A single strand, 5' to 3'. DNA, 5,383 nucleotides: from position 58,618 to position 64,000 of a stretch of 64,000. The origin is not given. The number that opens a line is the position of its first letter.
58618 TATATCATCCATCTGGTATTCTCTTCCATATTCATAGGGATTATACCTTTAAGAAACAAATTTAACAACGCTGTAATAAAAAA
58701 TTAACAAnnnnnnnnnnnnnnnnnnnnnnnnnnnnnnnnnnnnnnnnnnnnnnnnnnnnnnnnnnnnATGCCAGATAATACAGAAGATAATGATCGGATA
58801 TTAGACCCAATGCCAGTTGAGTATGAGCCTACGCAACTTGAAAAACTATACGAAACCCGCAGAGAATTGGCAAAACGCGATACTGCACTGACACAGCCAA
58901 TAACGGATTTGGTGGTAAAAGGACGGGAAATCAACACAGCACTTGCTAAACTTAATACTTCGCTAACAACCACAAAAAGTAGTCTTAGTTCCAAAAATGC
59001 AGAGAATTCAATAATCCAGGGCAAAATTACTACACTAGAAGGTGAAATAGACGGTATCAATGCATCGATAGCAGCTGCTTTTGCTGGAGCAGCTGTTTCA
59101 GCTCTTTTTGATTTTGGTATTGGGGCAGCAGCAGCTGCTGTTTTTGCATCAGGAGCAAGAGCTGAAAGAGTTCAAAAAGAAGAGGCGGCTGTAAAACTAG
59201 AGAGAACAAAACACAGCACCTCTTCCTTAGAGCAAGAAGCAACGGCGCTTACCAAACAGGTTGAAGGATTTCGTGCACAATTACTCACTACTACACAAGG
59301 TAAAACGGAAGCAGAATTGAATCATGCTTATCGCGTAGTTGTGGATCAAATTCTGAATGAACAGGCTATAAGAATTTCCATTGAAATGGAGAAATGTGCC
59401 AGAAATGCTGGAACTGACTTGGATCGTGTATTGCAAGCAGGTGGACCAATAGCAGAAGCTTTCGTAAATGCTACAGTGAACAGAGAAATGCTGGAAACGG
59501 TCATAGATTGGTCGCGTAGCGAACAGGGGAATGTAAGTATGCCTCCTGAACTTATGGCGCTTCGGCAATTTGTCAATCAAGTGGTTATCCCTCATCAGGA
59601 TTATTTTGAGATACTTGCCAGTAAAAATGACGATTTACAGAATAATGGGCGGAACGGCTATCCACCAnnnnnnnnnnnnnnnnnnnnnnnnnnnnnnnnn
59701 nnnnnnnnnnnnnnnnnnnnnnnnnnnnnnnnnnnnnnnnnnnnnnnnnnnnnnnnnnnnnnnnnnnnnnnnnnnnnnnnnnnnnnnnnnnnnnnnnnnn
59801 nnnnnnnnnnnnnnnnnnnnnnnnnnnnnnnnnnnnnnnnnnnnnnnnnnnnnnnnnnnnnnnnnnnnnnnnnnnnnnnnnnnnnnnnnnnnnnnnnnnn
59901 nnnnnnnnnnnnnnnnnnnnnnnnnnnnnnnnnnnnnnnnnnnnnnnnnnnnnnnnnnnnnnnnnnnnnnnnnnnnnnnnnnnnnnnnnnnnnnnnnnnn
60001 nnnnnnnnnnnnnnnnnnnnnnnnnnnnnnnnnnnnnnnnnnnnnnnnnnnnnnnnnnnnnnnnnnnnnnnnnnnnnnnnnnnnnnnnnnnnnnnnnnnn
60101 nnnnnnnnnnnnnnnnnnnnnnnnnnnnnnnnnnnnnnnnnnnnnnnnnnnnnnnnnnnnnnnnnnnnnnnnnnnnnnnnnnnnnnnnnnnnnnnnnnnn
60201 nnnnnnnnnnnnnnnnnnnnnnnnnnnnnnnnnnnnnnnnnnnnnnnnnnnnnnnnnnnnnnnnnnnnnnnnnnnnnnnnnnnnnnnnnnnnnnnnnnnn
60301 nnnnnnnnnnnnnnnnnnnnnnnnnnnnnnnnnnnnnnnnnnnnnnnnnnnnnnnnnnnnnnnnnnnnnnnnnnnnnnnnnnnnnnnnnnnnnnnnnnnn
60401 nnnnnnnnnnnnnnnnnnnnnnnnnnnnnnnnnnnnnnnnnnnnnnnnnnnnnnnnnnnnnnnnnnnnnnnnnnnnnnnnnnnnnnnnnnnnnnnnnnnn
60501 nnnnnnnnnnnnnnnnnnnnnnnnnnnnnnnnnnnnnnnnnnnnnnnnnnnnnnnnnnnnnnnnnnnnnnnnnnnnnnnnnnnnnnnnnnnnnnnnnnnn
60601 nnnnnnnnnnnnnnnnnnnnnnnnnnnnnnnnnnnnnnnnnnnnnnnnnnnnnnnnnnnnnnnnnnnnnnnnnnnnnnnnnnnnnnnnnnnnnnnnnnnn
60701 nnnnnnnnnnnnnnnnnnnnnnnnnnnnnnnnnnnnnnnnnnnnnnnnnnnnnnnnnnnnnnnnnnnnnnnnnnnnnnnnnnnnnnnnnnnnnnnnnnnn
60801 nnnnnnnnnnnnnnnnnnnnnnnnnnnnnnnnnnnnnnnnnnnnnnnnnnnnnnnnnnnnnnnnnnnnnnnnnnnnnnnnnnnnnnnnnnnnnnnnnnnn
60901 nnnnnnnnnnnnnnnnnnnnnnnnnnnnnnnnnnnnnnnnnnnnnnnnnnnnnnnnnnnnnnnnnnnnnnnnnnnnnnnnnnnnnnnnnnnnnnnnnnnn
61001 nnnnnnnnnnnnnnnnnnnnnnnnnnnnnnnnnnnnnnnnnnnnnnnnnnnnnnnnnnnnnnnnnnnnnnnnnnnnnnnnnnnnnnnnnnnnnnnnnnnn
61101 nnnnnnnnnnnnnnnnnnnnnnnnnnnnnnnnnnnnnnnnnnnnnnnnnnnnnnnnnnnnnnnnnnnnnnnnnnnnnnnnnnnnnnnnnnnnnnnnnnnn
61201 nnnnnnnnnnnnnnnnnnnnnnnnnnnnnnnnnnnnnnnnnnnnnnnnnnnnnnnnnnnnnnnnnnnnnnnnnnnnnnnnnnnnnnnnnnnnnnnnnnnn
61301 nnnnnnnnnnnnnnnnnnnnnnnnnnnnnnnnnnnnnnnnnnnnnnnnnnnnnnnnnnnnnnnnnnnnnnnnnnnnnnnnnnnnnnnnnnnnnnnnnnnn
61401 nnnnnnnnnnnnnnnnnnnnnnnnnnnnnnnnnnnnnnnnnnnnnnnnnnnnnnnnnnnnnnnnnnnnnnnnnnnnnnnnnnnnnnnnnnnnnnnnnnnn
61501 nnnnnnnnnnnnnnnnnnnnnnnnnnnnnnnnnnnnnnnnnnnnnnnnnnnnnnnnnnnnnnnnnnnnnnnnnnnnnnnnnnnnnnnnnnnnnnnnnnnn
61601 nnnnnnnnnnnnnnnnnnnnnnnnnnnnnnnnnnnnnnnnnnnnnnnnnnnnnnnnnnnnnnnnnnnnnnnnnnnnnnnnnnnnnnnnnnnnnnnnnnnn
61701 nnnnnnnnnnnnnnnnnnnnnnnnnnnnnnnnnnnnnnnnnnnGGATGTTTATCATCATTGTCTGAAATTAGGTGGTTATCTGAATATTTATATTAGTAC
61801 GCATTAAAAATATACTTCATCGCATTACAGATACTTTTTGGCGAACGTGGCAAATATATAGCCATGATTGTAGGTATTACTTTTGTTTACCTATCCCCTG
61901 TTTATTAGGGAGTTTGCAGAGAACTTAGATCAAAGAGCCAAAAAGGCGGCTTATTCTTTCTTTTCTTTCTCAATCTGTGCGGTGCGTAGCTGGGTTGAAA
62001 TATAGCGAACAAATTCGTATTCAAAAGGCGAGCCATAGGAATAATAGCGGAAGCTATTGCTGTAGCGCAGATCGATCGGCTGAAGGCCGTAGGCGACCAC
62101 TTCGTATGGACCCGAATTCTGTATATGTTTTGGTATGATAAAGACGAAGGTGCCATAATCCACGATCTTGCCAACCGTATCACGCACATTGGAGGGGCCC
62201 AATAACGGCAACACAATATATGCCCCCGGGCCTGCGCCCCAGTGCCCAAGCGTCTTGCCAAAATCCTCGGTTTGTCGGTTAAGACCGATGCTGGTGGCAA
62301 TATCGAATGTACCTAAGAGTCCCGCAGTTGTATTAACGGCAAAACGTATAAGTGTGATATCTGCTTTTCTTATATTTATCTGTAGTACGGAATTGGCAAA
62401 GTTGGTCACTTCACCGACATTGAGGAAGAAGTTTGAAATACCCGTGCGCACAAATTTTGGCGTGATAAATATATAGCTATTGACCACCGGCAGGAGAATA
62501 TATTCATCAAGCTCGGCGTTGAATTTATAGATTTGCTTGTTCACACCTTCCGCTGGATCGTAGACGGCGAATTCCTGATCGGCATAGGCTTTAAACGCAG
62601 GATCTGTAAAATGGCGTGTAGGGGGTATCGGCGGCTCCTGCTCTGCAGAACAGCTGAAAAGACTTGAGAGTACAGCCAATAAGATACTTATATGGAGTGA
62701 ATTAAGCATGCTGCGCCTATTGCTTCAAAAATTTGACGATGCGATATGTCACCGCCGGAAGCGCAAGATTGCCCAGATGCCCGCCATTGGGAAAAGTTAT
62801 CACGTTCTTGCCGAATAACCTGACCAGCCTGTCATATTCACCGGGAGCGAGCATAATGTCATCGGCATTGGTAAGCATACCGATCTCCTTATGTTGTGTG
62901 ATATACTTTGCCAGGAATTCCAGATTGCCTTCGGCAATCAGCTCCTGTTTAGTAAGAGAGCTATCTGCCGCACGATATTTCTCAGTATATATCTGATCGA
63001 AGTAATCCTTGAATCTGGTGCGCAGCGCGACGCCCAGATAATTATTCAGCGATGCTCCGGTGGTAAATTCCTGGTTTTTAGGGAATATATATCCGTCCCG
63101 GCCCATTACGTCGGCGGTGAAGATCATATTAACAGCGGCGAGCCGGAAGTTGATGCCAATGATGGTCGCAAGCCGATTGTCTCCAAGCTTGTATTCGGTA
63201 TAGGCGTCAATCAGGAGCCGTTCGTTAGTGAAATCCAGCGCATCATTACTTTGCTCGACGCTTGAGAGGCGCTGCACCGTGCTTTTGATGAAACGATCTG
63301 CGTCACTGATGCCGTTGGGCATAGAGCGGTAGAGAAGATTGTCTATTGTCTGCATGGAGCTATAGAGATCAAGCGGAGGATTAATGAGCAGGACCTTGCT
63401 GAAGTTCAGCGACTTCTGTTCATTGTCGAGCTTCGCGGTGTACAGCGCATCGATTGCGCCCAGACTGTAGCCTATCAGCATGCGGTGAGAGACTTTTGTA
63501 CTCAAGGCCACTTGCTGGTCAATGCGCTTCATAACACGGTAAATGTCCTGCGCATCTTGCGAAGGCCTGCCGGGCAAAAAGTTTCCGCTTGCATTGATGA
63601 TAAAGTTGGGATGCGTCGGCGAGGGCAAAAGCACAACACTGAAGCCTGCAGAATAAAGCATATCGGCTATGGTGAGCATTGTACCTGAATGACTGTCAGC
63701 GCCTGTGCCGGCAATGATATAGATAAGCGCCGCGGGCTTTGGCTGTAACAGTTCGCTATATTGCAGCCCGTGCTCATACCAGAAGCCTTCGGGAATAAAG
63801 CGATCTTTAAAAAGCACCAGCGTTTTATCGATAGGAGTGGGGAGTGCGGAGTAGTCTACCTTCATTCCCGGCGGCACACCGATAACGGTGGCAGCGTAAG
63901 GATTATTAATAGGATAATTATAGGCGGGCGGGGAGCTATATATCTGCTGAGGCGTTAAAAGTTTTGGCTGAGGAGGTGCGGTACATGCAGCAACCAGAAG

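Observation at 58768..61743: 991-aa protein with an internally repeated coiled-coil / Gly-Ala hydrophobic segment unit (pore-former or translocator-like)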

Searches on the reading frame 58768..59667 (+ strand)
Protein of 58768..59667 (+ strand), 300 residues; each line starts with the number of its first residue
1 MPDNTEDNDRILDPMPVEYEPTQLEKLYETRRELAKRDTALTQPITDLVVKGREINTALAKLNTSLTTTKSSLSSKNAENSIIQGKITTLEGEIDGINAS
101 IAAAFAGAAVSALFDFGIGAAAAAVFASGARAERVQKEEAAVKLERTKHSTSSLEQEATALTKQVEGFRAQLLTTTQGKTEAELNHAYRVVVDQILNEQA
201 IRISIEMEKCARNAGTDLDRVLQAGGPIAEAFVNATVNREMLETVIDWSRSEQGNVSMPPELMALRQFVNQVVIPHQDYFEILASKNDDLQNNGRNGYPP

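Call 17: search_solved_structures(query=window:58768-59667:+, max_evalue=10, show_alignments=3)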
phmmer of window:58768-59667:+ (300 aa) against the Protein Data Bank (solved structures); distinct sequences matched with E-value up to 10: 12.
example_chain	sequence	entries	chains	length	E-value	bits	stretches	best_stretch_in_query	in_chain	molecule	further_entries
4lin_A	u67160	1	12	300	0.17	14.5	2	57-101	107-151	Tail needle protein gp26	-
5jo9_A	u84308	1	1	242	0.48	13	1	116-152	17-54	Ribitol 2-dehydrogenase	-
6grk_A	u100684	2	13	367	0.54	12.8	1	54-130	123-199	AhlB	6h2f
6zz5_AAA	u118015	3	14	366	0.59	12.7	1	84-126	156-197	SmhB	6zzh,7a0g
6grj_G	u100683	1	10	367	0.62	12.6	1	53-130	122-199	AhlB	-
9zys_A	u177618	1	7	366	0.91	12.1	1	57-133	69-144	Major capsid protein gp09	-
2pes_A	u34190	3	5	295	1.5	11.4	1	247-297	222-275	Uricase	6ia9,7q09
3l8w_A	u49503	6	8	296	1.5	11.4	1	247-297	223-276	Uricase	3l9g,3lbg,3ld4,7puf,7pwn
1r4s_A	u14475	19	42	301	1.6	11.3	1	247-297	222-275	Uricase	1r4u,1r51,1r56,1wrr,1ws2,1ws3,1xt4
4d12_A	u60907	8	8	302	1.6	11.3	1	247-297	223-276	URICASE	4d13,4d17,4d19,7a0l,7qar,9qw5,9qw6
2iba_A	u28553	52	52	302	1.6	11.3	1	247-297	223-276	Uricase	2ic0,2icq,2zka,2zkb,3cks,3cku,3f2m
6rgt_A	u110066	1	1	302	1.6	11.3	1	247-297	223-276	Uricase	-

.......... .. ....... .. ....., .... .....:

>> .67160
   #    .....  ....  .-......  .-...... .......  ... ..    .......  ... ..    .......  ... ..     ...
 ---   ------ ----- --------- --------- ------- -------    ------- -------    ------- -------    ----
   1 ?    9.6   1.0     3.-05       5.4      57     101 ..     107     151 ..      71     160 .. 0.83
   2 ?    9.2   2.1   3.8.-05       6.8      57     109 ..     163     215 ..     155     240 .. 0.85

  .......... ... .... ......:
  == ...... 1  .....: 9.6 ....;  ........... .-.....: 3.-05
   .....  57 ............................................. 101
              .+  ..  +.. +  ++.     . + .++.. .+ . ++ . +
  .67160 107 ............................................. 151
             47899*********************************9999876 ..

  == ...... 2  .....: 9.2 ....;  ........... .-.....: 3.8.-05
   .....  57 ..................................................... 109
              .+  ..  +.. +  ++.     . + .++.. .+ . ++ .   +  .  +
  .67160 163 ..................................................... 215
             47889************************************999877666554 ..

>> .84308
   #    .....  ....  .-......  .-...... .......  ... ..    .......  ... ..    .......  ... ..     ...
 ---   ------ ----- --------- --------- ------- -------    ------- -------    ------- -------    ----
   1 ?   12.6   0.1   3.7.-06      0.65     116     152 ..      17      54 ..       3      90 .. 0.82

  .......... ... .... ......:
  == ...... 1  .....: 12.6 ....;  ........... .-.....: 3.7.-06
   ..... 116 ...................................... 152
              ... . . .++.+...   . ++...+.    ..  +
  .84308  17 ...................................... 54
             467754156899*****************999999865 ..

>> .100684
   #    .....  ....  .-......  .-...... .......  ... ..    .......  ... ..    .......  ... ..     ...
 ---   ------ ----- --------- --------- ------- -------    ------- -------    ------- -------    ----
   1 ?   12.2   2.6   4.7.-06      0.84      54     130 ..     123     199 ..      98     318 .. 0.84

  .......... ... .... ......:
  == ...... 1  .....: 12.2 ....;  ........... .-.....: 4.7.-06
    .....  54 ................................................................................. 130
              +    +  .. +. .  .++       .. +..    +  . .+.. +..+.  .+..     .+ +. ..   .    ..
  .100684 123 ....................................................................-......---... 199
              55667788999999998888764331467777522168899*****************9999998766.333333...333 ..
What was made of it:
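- Closest known: Tripartite ClyA-family toxins. Same: A-G (call 17).
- AhlB and SmhB hit the same tip in the PDB (call 17).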

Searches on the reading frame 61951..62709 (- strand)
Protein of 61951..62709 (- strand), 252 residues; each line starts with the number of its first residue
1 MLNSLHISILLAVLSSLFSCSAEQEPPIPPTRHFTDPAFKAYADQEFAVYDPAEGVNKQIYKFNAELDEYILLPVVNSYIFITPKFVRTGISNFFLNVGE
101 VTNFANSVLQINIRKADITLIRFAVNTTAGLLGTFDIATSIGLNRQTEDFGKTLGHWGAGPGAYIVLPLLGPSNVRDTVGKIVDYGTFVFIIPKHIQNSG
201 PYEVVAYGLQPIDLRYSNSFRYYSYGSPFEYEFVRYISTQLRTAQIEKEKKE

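Call 13: search_protein_families(library=ncbifam, proteins=[window:61951-62709:-], max_evalue=0.1)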
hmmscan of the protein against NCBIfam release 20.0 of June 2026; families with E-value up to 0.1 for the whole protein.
window:61951-62709:- (252 aa): 1 family
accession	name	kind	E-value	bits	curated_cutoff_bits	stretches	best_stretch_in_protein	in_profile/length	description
NF011672.1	PRK15091.1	equivalog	1e-24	87.3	375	1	48-185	28-169/252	phospholipid-binding lipoprotein MlaA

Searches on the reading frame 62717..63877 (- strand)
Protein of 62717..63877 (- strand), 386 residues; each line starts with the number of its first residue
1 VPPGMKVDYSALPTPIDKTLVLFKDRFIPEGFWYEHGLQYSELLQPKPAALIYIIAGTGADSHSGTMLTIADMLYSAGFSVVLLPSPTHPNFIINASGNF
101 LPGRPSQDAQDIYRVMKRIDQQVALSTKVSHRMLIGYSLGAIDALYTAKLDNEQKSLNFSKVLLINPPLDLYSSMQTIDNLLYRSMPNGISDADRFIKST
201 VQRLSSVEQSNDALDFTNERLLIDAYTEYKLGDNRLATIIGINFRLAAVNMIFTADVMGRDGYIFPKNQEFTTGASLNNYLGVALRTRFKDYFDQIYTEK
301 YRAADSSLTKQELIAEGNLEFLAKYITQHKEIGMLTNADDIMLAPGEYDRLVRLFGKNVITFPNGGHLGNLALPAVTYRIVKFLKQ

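Call 13: search_protein_families(library=ncbifam, proteins=[window:62717-63877:-], max_evalue=0.1)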
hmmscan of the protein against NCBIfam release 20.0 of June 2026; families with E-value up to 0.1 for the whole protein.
window:62717-63877:- (386 aa): 2 families
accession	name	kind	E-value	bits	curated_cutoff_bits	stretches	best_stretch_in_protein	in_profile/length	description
NF008340.0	PRK11126.1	equivalog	0.057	12.6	261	1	108-154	57-102/255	2-succinyl-6-hydroxy-2,4-cyclohexadiene-1-carboxylate synthase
TIGR03695.1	menH_SHCHC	equivalog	0.06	12.8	208.55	1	107-164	48-101/252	2-succinyl-6-hydroxy-2,4-cyclohexadiene-1-carboxylate synthase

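Call 68: search_protein_families(library=pfam, proteins=[window:62717-63877:-], max_evalue=0.01)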
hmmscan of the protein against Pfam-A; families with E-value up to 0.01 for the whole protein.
window:62717-63877:- (386 aa): 0 families
